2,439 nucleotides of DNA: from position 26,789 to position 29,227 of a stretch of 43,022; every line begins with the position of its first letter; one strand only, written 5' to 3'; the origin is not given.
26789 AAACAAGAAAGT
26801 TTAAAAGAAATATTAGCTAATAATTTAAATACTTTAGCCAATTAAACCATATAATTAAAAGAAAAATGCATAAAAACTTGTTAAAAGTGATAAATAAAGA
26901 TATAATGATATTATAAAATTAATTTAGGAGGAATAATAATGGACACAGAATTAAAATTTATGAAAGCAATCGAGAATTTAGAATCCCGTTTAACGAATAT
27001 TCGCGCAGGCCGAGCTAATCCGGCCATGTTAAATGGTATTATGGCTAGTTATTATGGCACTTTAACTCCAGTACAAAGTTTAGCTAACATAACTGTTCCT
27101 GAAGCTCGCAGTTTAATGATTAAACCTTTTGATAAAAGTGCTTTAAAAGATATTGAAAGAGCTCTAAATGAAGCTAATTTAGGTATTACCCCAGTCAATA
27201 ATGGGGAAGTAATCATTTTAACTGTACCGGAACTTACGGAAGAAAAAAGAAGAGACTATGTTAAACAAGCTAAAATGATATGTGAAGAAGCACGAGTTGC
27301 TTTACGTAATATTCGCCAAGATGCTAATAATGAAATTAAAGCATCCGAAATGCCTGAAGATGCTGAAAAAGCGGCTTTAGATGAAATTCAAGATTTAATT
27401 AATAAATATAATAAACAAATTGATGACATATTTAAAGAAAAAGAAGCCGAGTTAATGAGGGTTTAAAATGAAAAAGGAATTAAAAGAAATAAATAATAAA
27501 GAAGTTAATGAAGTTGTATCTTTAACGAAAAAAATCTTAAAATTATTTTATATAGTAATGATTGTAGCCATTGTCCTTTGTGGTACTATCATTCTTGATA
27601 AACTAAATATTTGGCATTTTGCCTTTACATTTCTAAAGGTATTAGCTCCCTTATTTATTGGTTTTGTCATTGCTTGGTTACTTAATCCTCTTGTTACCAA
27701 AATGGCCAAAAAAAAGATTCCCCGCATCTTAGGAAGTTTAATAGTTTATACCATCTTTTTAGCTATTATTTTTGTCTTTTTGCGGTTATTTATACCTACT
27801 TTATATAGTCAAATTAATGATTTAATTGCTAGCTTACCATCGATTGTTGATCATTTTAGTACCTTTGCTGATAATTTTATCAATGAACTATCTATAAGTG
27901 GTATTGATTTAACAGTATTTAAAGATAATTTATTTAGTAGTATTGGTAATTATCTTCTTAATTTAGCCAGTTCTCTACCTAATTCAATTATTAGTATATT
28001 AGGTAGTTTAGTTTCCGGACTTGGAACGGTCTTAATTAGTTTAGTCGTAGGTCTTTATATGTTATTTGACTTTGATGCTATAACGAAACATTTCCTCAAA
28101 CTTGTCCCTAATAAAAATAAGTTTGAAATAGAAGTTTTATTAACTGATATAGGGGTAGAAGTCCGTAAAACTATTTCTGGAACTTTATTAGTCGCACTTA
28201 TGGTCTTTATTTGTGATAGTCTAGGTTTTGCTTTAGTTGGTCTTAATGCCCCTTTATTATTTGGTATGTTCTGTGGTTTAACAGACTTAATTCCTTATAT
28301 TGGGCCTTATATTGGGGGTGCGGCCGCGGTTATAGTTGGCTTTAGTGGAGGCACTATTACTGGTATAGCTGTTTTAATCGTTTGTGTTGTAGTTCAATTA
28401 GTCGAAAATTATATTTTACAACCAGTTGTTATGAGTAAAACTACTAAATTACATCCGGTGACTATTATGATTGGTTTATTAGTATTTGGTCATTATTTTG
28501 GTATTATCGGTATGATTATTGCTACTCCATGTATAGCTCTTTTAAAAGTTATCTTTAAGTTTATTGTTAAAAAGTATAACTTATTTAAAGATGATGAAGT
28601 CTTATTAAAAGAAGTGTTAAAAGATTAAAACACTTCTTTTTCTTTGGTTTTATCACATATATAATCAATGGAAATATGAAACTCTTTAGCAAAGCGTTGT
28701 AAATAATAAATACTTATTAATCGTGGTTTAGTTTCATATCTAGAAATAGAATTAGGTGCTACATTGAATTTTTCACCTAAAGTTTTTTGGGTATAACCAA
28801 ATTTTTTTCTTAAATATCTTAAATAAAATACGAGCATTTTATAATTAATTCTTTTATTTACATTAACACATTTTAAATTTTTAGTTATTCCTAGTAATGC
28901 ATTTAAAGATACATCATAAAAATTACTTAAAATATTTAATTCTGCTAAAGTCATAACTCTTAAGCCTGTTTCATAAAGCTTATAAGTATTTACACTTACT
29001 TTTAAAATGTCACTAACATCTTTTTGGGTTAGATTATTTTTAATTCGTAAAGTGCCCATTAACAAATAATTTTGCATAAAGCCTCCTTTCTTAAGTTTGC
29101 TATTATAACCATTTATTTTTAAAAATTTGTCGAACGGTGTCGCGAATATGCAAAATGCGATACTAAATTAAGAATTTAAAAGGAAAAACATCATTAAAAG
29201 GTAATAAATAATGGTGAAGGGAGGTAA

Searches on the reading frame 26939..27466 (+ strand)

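Call 4: search_protein_families(library=pfam, proteins=[window:26939-27466:+], max_evalue=0.1)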
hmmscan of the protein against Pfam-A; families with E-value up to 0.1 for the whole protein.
window:26939-27466:+ (175 aa): 2 families
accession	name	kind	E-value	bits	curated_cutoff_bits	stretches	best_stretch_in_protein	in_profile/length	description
PF01765.24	RRF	-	3.9e-59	199.6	29.7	1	15-173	2-164/164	Ribosome recycling factor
PF01261.30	AP_endonuc_2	-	0.022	14.9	31.1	1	60-150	21-108/249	Xylose isomerase-like TIM barrel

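Call 5: search_protein_families(library=ncbifam, proteins=[window:26939-27466:+], max_evalue=0.1)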
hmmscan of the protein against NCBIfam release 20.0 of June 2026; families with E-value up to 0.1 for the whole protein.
window:26939-27466:+ (175 aa): 2 families
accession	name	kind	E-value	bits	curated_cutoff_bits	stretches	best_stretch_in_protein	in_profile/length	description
TIGR00496.1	frr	equivalog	1.2e-57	194.4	149.1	1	8-175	5-176/176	ribosome recycling factor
TIGR02926.1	AhaH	equivalog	0.043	14.1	48.5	1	110-165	10-67/85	ATP synthase archaeal subunit H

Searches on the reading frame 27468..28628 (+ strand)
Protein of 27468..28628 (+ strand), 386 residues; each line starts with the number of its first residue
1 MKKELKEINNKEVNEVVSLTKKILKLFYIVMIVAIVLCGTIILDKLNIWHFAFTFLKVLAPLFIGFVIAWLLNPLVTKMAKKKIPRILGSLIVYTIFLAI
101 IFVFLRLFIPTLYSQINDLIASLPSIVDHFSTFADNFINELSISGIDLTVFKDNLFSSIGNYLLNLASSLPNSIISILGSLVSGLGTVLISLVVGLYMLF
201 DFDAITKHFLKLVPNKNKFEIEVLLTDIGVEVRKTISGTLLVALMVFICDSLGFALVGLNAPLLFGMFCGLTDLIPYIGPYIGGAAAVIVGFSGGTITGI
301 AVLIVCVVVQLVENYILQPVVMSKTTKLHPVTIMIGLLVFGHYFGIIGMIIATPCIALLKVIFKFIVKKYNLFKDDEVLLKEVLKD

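Call 4: search_protein_families(library=pfam, proteins=[window:27468-28628:+], max_evalue=0.1)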
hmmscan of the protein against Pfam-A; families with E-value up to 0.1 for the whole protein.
window:27468-28628:+ (386 aa): 1 family
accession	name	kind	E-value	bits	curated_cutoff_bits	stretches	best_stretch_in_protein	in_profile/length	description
PF01594.21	AI-2E_transport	-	7.5e-63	213.1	34.3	1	46-366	9-326/327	AI-2E family transporter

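Call 5: search_protein_families(library=ncbifam, proteins=[window:27468-28628:+], max_evalue=0.1)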
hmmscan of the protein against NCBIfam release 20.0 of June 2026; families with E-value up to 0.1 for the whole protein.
window:27468-28628:+ (386 aa): 3 families
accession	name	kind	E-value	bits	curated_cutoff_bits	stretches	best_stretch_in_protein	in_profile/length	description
TIGR02872.1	spore_ytvI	equivalog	5.8e-32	111.4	198.15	1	45-362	9-335/341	sporulation integral membrane protein YtvI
NF045801.1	efflux_ABUW_0982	equivalog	3.5e-29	101.9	675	1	48-371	17-348/392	chloramphenicol efflux transporter CxpE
NF008930.0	PRK12287.1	subfamily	2.7e-13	50.3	318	1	24-364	11-326/344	AI-2E family transporter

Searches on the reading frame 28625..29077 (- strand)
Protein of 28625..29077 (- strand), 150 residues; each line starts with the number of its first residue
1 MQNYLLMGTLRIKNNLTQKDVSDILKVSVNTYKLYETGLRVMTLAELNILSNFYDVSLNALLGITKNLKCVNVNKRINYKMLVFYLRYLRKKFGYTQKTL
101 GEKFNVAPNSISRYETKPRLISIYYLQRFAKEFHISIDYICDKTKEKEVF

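Call 4: search_protein_families(library=pfam, proteins=[window:28625-29077:-], max_evalue=0.1)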
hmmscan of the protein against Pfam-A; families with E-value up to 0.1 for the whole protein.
window:28625-29077:- (150 aa): 9 families
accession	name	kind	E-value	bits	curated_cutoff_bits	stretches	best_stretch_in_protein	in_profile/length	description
PF01381.28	HTH_3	-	9.7e-22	77.2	23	2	86-140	1-55/55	Helix-turn-helix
PF13560.12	HTH_31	-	1.5e-10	41.6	27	2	9-57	8-57/64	Helix-turn-helix domain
PF12844.13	HTH_19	-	3e-10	40.3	30.2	2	10-62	7-59/64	Helix-turn-helix domain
PF15731.11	MqsA_antitoxin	-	3.6e-06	27.6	30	1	71-116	58-104/131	Antitoxin component of bacterial toxin-antitoxin system, MqsA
PF04545.22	Sigma70_r4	-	0.0014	18.5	24.1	0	82-115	11-41/50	Sigma-70, region 4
PF13613.12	HTH_Tnp_4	-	0.0037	17.3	27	0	83-114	10-39/53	Helix-turn-helix of DDE superfamily endonuclease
PF20432.4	Xre-like-HTH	-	0.032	15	25.8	0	90-118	19-47/63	Antitoxin Xre-like helix-turn-helix domain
PF13412.12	HTH_24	-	0.041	13.9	21.9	0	86-114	9-37/48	Winged helix-turn-helix DNA-binding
PF13384.12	HTH_23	-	0.065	13.5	24.6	0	13-32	15-34/50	Homeodomain-like domain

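Call 5: search_protein_families(library=ncbifam, proteins=[window:28625-29077:-], max_evalue=0.1)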
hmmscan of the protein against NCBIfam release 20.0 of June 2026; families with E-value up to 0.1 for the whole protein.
window:28625-29077:- (150 aa): 15 families
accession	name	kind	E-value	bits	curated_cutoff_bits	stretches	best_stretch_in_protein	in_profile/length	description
NF041951.1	phage_RstR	subfamily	3.3e-20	72.4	80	2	86-148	7-69/108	RstR family transcriptional repressor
TIGR03830.1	CxxCG_CxxCG_HTH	subfamily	3.7e-12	46.1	61.8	2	85-117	69-101/127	type II TA system antitoxin MqsA family protein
NF047948.1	male_kill_WMK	equivalog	1.7e-10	40.8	300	2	94-147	175-228/300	WO male-killing family protein Wmk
NF041575.1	antitoxPezA_Strep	equivalog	9.7e-10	38.6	290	2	86-141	6-61/158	type II toxin-antitoxin system antitoxin PezA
TIGR03070.1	couple_hipB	subfamily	4.2e-08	33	71.65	1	84-115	5-36/58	type II toxin-antitoxin system Y4mF family antitoxin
NF052239.1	antitox_spr1629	equivalog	9.1e-07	28.3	335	1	86-145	7-66/377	spr1629 family repressor/antitoxin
NF007271.0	PRK09726.1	equivalog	3e-05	23.9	79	1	77-142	8-72/88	type II toxin-antitoxin system antitoxin HipB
NF040522.1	VC1465_fam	subfamily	4.9e-05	23.4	70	1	11-43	5-37/111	VC1465 family Xer recombination activation factor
NF007257.0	PRK09706.1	subfamily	0.00011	22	101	1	80-117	4-41/135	transcriptional repressor DicA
NF003162.0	PRK04140.1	equivalog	0.00043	19.4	263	0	9-66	133-190/317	transcriptional regulator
TIGR02937.1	sigma70-ECF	superfamily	0.0037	16.9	42.9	0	83-117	125-156/165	sigma-70 family RNA polymerase sigma factor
NF006015.0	PRK08154.1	subfamily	0.0038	16.4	204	1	86-145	35-94/314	anaerobic benzoate catabolism transcriptional regulator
NF050110.1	TransRegBldD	equivalog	0.016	14.9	250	1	35-77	43-85/162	transcriptional regulator BldD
NF058600.1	TransRegSco1979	equivalog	0.028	13.4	350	0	82-135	9-62/280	Sco1979 family transcriptional regulator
NF038139.1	Reg_Aceta_RamB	equivalog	0.04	12.5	700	0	86-141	7-62/465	acetate metabolism transcriptional regulator RamB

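Call 66: search_solved_structures(query=window:28625-29077:-, max_evalue=0.01, show_alignments=0)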
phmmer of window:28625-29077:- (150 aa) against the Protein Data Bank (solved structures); distinct sequences matched with E-value up to 0.01: 1.
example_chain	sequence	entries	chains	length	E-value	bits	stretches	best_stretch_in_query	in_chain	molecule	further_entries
7t8i_A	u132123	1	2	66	1.3e-05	28.8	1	86-142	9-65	Phage element (ICEBs1)transcriptional regulator (Xre family)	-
